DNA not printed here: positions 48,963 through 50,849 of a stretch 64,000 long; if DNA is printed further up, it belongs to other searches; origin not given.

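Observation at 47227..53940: Tightly coupled six-gene surface copper/beta-helix operon: a candidate undescribed cell-envelope system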

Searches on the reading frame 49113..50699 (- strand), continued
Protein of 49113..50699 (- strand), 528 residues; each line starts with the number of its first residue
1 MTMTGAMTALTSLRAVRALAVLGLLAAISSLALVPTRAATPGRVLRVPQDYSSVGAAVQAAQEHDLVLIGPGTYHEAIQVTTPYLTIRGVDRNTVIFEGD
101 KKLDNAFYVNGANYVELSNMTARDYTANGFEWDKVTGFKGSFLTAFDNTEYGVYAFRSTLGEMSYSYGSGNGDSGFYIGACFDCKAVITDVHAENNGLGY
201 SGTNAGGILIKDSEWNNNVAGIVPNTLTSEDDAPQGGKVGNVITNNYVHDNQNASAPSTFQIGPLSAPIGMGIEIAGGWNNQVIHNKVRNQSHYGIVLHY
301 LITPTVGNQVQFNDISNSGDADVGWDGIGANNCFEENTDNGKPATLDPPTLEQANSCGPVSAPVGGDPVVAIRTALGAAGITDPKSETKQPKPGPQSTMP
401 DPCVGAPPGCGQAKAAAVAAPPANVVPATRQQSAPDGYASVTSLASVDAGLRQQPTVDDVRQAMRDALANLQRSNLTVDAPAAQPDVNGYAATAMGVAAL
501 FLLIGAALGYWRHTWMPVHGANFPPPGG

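Call 45: search_protein_families(library=pfam, proteins=[L072:5736-7013:+, L072:7064-7966:+, L072:7963-9432:+, L072:9524-11545:+, L072:11607-11921:+, L072:11935-12972:+, L072:13001-13621:+, L067:9200-9757:+, L067:9842-11107:+, L067:11107-11544:+], max_evalue=0.001)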
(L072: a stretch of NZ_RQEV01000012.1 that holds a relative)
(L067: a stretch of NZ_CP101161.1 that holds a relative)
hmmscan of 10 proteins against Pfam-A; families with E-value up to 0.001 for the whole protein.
L072:5736-7013:+ (425 aa): 1 family
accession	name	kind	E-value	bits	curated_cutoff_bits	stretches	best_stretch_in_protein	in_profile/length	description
PF07238.19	PilZ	-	4.1e-08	33.9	22.5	1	266-351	20-101/102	PilZ domain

L072:7064-7966:+ (300 aa): 2 families
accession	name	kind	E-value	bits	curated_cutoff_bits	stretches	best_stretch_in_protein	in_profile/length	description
PF00849.27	PseudoU_synth_2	-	3.3e-25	89.5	26.8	1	70-230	2-150/152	RNA pseudouridylate synthase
PF01479.30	S4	-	9.8e-05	22.4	22.8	1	2-45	4-48/48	S4 domain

L072:7963-9432:+ (489 aa): 1 family
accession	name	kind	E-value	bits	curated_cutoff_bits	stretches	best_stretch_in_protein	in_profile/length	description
PF03553.21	Na_H_antiporter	-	3.4e-49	168.2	23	2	163-469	1-303/303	Na+/H+ antiporter family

L072:9524-11545:+ (673 aa): 4 families
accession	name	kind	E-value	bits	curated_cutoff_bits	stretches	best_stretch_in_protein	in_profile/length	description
PF13229.12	Beta_helix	-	9.7e-10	38.7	25.9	1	221-301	22-102/158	Right handed beta helix region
PF00127.26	Copper-bind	-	1.6e-06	28.8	21.2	1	55-137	13-98/99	Copper binding proteins, plastocyanin/azurin family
PF05048.19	NosD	-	0.00024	21.1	23.6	0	199-342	15-154/212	Periplasmic copper-binding protein (NosD)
PF13473.12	Cupredoxin_1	-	0.00055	20.4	27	0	32-128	8-101/104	Cupredoxin-like domain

L072:11607-11921:+ (104 aa): 1 family
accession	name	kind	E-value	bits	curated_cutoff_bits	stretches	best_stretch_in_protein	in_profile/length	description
PF13396.11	PLDc_N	-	4.9e-05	23.6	23.3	1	34-72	5-41/42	Phospholipase_D-nuclease N-terminal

L072:11935-12972:+ (345 aa): 2 families
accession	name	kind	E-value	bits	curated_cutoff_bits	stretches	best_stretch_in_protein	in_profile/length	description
PF07731.20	Cu-oxidase_2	-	1.9e-23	83.1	20.4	2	241-343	20-132/137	Multicopper oxidase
PF07732.21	Cu-oxidase_3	-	9.6e-18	64.8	21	1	118-214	15-117/119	Multicopper oxidase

L072:13001-13621:+ (206 aa): 2 families
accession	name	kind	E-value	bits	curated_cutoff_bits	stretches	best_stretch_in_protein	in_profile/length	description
PF02630.20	SCO1-SenC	-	6.1e-35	120.5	22.8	1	53-181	9-133/134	SCO1/SenC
PF13905.12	Thioredoxin_8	-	0.00014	22.6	27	1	65-182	1-94/94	Thioredoxin-like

L067:9200-9757:+ (185 aa): 1 family
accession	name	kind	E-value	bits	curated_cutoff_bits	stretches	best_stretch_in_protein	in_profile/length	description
PF00127.26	Copper-bind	-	1.5e-16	61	21.2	1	103-185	6-99/99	Copper binding proteins, plastocyanin/azurin family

L067:9842-11107:+ (421 aa): 1 family
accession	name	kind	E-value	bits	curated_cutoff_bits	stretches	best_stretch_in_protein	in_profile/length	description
PF13229.12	Beta_helix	-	6.2e-06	26.4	25.9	0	115-234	23-143/158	Right handed beta helix region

L067:11107-11544:+ (145 aa): 0 families

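Call 48: search_protein_families(library=pfam, proteins=[L033:9830-11548:+, L037:9953-11644:+, L039:4867-7008:+, L041:4126-7575:+, L042:9476-11662:+, L061:4434-6320:+, L063:3293-4582:+, L086:4093-5805:+, L044:3631-5715:+, L044:5730-6554:-], max_evalue=0.01)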
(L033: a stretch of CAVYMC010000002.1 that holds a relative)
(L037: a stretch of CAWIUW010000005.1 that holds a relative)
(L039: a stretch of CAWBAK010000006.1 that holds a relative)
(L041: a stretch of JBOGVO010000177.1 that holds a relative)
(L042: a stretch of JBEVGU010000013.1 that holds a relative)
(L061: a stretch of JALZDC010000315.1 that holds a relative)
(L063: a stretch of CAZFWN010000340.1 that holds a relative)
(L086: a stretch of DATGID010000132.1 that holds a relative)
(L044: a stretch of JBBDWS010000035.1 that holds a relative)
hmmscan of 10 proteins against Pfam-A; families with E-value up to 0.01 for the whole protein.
L033:9830-11548:+ (573 aa): 2 families
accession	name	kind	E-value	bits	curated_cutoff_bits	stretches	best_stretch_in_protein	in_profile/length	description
PF13396.11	PLDc_N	-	1.1e-08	35.3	23.3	1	504-541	5-41/42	Phospholipase_D-nuclease N-terminal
PF13229.12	Beta_helix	-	3e-08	33.9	25.9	1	166-348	3-156/158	Right handed beta helix region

L037:9953-11644:+ (564 aa): 2 families
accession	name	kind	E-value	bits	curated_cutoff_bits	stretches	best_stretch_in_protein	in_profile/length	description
PF13396.11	PLDc_N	-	2.2e-08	34.4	23.3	1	493-533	4-42/42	Phospholipase_D-nuclease N-terminal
PF13229.12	Beta_helix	-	1.7e-07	31.4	25.9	1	156-307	14-143/158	Right handed beta helix region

L039:4867-7008:+ (714 aa): 2 families
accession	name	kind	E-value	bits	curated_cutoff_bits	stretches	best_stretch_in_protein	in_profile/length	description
PF13396.11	PLDc_N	-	8.6e-09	35.7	23.3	1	643-682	5-42/42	Phospholipase_D-nuclease N-terminal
PF13229.12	Beta_helix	-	1.7e-07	31.4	25.9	1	295-458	6-147/158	Right handed beta helix region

L041:4126-7575:+ (1150 aa): 3 families
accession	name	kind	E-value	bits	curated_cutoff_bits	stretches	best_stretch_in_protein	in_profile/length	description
PF13229.12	Beta_helix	-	1.2e-09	38.4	25.9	2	711-829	24-142/158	Right handed beta helix region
PF13396.11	PLDc_N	-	1.4e-09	38.2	23.3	1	1078-1119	3-42/42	Phospholipase_D-nuclease N-terminal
PF05048.19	NosD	-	0.0015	18.4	23.6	0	697-819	25-166/212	Periplasmic copper-binding protein (NosD)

L042:9476-11662:+ (729 aa): 3 families
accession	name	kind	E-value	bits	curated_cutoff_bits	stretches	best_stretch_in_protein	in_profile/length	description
PF13229.12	Beta_helix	-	2.9e-10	40.4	25.9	1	289-408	23-142/158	Right handed beta helix region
PF13396.11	PLDc_N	-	7.6e-10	39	23.3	1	657-698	3-42/42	Phospholipase_D-nuclease N-terminal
PF05048.19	NosD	-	0.005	16.7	23.6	0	266-409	15-154/212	Periplasmic copper-binding protein (NosD)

L061:4434-6320:+ (629 aa): 2 families
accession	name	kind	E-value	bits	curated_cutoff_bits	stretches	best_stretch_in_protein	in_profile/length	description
PF13396.11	PLDc_N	-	6.7e-08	32.8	23.3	1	558-598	4-42/42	Phospholipase_D-nuclease N-terminal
PF13229.12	Beta_helix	-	4.6e-06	26.8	25.9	1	225-373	18-144/158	Right handed beta helix region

L063:3293-4582:+ (430 aa): 2 families
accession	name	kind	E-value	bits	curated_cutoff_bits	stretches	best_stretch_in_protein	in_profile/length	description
PF13229.12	Beta_helix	-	3.3e-11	43.5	25.9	1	194-350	16-150/158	Right handed beta helix region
PF05048.19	NosD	-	0.0032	17.4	23.6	0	197-365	34-169/212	Periplasmic copper-binding protein (NosD)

L086:4093-5805:+ (571 aa): 3 families
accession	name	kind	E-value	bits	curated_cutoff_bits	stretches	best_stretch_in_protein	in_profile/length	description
PF13229.12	Beta_helix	-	3.1e-09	37.1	25.9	1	195-365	16-157/158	Right handed beta helix region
PF13396.11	PLDc_N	-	9.5e-05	22.7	23.3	1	516-558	3-42/42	Phospholipase_D-nuclease N-terminal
PF05048.19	NosD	-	9.8e-05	22.3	23.6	1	197-369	33-173/212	Periplasmic copper-binding protein (NosD)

L044:3631-5715:+ (695 aa): 3 families
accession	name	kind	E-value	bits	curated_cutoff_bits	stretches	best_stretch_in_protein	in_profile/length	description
PF13229.12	Beta_helix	-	8.6e-10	38.9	25.9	1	276-439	6-147/158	Right handed beta helix region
PF13396.11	PLDc_N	-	1.4e-08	35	23.3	1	624-663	5-42/42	Phospholipase_D-nuclease N-terminal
PF05048.19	NosD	-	0.0069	16.3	23.6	0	290-442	35-161/212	Periplasmic copper-binding protein (NosD)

L044:5730-6554:- (275 aa): 4 families
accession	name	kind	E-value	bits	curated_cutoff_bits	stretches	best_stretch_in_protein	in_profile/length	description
PF00127.26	Copper-bind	-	1.1e-14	55.1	21.2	2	197-274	6-98/99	Copper binding proteins, plastocyanin/azurin family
PF13473.12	Cupredoxin_1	-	5.5e-12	46.1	27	1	197-274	24-104/104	Cupredoxin-like domain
PF13557.12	Phenol_MetA_deg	-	0.0027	18.2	22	1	144-250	20-112/242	Putative MetA-pathway of phenol degradation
PF13620.12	CarboxypepD_reg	-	0.0032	18.2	32.3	0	212-260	13-62/82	Carboxypeptidase regulatory-like domain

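Call 59: find_encoding_contigs(protein=P0001, flank=10000, max_places=1)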
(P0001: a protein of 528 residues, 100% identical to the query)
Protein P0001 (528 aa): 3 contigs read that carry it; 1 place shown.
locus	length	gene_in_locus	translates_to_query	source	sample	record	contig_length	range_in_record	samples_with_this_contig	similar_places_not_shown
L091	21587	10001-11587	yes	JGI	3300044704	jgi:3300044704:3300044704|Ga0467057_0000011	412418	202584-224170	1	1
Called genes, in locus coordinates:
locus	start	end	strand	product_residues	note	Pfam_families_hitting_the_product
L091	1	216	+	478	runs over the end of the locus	PF07690:MFS_1, PF03209:PUCC (weak), PF13347:MFS_2, PF07690:MFS_1 (weak)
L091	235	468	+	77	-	-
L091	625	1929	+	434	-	-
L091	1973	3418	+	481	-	PF03972:MmgE_PrpD_N, PF19305:MmgE_PrpD_C (weak)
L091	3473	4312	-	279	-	-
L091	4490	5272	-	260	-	-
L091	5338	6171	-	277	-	PF00781:DAGK_cat, PF01513:NAD_kinase (weak), PF19279:YegS_C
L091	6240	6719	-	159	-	PF04075:F420H2_quin_red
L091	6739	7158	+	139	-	PF03061:4HBT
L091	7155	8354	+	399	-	PF09587:PGA_cap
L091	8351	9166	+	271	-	-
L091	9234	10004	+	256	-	PF13473:Cupredoxin_1 (weak), PF00127:Copper-bind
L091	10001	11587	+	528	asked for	PF13229:Beta_helix (weak)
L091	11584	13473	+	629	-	PF13229:Beta_helix (faint)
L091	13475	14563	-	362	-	PF20789:4HBT_3C (weak), PF03061:4HBT, PF13622:4HBT_3 (weak)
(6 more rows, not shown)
